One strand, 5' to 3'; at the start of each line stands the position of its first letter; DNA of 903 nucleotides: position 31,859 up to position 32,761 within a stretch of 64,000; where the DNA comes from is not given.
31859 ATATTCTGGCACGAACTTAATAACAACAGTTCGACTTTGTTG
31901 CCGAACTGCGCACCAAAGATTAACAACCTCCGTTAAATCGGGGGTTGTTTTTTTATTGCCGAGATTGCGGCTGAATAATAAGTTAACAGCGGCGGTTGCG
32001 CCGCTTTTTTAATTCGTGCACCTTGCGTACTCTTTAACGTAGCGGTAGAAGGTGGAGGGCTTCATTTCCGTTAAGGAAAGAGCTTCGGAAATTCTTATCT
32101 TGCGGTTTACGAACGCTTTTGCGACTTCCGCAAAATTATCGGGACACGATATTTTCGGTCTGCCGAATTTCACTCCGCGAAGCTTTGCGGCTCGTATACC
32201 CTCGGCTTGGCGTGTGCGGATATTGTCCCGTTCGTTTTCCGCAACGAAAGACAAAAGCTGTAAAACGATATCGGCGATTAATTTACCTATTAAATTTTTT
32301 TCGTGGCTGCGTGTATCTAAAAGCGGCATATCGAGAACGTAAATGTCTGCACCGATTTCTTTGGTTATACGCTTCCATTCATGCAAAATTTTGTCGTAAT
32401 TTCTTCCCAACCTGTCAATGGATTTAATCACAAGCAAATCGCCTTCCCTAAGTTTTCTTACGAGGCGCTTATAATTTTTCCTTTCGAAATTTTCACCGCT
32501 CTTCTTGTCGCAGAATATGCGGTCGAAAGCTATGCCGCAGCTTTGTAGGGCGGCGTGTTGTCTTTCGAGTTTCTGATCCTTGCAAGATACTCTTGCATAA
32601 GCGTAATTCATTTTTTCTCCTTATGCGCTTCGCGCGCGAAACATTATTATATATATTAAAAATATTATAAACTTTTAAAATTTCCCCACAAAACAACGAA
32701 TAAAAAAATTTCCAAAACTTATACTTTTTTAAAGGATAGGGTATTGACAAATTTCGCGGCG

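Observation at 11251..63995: Dense family of short dispersed repeats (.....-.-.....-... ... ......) sitting on gene ends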

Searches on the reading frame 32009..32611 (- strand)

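Call 72: search_protein_families(library=pfam, proteins=[window:32009-32611:-], max_evalue=0.00001)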
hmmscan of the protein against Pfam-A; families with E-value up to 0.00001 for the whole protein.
window:32009-32611:- (200 aa): 1 family
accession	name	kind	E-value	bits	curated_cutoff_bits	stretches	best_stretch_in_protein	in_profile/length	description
PF00239.26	Resolvase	-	8.8e-27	94.4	23.3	1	3-147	2-144/145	Resolvase, N terminal domain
